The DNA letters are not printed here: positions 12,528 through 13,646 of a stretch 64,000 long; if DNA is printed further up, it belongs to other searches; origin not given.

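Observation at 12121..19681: Self-contained Ser/Thr phospho-signalling operon: FHA - Zn/pseudokinase/PP2C - vWA - ZnFHA - ZnFHA - receptor kinase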

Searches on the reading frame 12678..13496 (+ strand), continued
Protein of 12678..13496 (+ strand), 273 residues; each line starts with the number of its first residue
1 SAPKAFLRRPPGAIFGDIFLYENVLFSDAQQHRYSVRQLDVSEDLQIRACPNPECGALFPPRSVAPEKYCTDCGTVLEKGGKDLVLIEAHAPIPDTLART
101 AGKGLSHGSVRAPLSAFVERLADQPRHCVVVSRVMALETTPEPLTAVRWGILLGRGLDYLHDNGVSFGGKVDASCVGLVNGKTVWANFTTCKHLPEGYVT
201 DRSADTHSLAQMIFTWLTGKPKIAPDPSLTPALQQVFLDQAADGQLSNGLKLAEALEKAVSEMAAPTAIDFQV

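Call 73: search_protein_representatives(alignment_id=A2)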
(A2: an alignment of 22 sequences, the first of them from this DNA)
Query: 22 sequences, 273 profile positions. Proteins with E-value up to 0.001 (for the whole library): 159; up to 1e-10: 95; up to 1e-30: 30. The best 150 are listed.
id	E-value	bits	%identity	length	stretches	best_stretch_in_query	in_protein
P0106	2.6e-92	325.1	-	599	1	3-273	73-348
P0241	8.9e-92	323.4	-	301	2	3-233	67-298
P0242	2.0e-88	312.4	-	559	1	3-271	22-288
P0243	1.1e-82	293.5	-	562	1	2-272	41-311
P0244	1.2e-77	277.1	-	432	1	3-273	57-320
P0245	1.1e-76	273.9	-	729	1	3-272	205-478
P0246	2.7e-76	272.6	-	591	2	3-272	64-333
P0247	6.3e-76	271.4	-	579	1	3-271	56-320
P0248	3.5e-74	265.7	-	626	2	6-273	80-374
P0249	1.2e-68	247.6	-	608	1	4-273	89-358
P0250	6.1e-68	245.2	-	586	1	3-262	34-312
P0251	1.3e-66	240.9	-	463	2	13-272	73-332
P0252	2.8e-66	239.7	-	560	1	3-266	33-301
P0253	8.6e-66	238.2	-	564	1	4-272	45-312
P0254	2.9e-65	236.4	-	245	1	4-168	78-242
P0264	1.2e-47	178.6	-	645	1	4-260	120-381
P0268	3.9e-38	147.5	-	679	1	7-273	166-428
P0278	4.7e-26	107.8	-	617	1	4-272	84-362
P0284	6.7e-24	100.8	-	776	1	6-272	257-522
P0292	8.2e-21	90.7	-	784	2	48-270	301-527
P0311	1.5e-16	76.6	-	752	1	6-267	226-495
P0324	1.0e-12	64.1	-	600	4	44-263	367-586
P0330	1.4e-11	60.4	-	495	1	4-224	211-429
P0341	7.7e-09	51.4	-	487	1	4-222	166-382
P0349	3.0e-08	49.4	-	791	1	5-229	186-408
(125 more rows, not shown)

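Call 74: search_protein_families(library=pfam, proteins=[P0264, P0268, P0284, P0292, P0311, P0324, P0330, P0341, P0349, P0278], max_evalue=0.0001)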
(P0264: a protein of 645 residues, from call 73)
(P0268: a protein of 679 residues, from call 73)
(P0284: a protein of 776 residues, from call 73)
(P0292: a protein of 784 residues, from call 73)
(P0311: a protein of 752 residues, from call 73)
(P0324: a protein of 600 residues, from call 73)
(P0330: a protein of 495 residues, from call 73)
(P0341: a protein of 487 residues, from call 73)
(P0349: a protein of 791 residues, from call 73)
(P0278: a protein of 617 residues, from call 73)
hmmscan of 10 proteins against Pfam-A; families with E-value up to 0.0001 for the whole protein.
P0264 (645 aa): 3 families
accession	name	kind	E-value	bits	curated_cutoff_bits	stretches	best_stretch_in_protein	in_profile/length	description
PF00481.26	PP2C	-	8.4e-15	55.6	20.3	1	405-539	12-141/255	Protein phosphatase 2C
PF13672.11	PP2C_2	-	2.6e-14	53.7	24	1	416-606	13-184/209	Protein phosphatase 2C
PF07228.17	SpoIIE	-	8.8e-07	29.5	25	1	431-642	7-191/192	Stage II sporulation protein E (SpoIIE)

P0268 (679 aa): 3 families
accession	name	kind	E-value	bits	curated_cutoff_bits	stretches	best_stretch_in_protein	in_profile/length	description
PF00481.26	PP2C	-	1.2e-17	64.9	20.3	1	456-669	29-255/255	Protein phosphatase 2C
PF13672.11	PP2C_2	-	3.5e-13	50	24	1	463-645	27-190/209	Protein phosphatase 2C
PF07228.17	SpoIIE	-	4.2e-08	33.8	25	1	602-676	105-191/192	Stage II sporulation protein E (SpoIIE)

P0284 (776 aa): 5 families
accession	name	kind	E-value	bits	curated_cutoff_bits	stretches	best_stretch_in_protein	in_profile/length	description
PF00481.26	PP2C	-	2.4e-17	63.9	20.3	1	531-765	10-255/255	Protein phosphatase 2C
PF13672.11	PP2C_2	-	2e-14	54.1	24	1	558-736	27-184/209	Protein phosphatase 2C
PF07228.17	SpoIIE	-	1.3e-10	42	25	1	561-771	9-190/192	Stage II sporulation protein E (SpoIIE)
PF00498.31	FHA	-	1.6e-07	32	20.7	1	151-218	2-67/67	FHA domain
PF16697.10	Yop-YscD_cpl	-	1.9e-05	25.3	33.2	1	142-223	11-89/94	Inner membrane component of T3SS, cytoplasmic domain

P0292 (784 aa): 7 families
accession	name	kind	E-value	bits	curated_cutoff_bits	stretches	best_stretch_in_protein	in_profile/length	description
PF00481.26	PP2C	-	2.6e-17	63.8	20.3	1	558-677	29-141/255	Protein phosphatase 2C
PF13672.11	PP2C_2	-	3.9e-17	62.9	24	1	565-742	27-182/209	Protein phosphatase 2C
PF12773.13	DZR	-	1e-10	42.1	27.3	2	303-324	1-22/45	Double zinc ribbon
PF13240.11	Zn_Ribbon_1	-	2.4e-10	40.3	25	1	302-324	1-23/23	zinc-ribbon domain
PF13248.11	Zn_ribbon_3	-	1e-09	37.9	27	1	206-229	3-26/26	zinc-ribbon domain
PF24463.1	DUF7577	-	1.9e-07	31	28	0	207-230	4-27/27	Domain of unknown function (DUF7577)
PF17032.10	Zn_ribbon_15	-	4.8e-05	24.5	28.9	0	298-321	50-73/73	zinc-ribbon family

P0311 (752 aa): 5 families
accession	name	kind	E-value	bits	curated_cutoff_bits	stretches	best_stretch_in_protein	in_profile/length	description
PF00498.31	FHA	-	9.1e-15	55.3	20.7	1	98-165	2-67/67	FHA domain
PF13672.11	PP2C_2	-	2.4e-13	50.5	24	1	536-715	26-186/209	Protein phosphatase 2C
PF00481.26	PP2C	-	1.7e-09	38.1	20.3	1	509-647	10-141/255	Protein phosphatase 2C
PF16697.10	Yop-YscD_cpl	-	1.7e-07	31.9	33.2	1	90-173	12-92/94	Inner membrane component of T3SS, cytoplasmic domain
PF07228.17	SpoIIE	-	1e-05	26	25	0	538-750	8-191/192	Stage II sporulation protein E (SpoIIE)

P0324 (600 aa): 4 families
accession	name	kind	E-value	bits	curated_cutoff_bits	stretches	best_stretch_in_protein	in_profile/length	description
PF00069.31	Pkinase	-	1.5e-51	175.8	31.7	2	47-256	1-212/263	Protein kinase domain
PF07714.23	PK_Tyr_Ser-Thr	-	2.8e-39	135.4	23.1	2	49-248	3-209/258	Protein tyrosine and serine/threonine kinase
PF13240.11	Zn_Ribbon_1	-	3.4e-06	27.1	25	1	13-31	5-23/23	zinc-ribbon domain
PF12773.13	DZR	-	1.3e-05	25.7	27.3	0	13-32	4-23/45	Double zinc ribbon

P0330 (495 aa): 1 family
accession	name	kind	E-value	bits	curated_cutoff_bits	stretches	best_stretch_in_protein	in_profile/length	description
PF24460.1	DUF7575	-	6e-06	26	28.5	1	248-272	3-27/28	Domain of unknown function (DUF7575)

P0341 (487 aa): 0 families

P0349 (791 aa): 2 families
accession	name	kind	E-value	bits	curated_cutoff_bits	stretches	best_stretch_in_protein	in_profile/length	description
PF13672.11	PP2C_2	-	9.5e-16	58.4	24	1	479-736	11-181/209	Protein phosphatase 2C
PF00481.26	PP2C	-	5.4e-05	23.4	20.3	0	557-603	76-124/255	Protein phosphatase 2C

P0278 (617 aa): 8 families
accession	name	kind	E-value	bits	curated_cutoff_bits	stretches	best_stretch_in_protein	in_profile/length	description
PF00481.26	PP2C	-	8.3e-17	62.1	20.3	1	388-607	26-255/255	Protein phosphatase 2C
PF13672.11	PP2C_2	-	2.6e-16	60.3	24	1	398-576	27-182/209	Protein phosphatase 2C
PF13240.11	Zn_Ribbon_1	-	4.4e-09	36.3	25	1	4-25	2-23/23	zinc-ribbon domain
PF00069.31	Pkinase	-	5e-08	33.1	31.7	1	168-277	42-149/263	Protein kinase domain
PF12773.13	DZR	-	5.4e-08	33.3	27.3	1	4-26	1-23/45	Double zinc ribbon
PF07228.17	SpoIIE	-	2.9e-07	31.1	25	1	440-614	35-191/192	Stage II sporulation protein E (SpoIIE)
PF24463.1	DUF7577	-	4.7e-05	23.3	28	0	3-26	4-27/27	Domain of unknown function (DUF7577)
PF07714.23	PK_Tyr_Ser-Thr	-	8.2e-05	22.5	23.1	0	223-276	98-152/258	Protein tyrosine and serine/threonine kinase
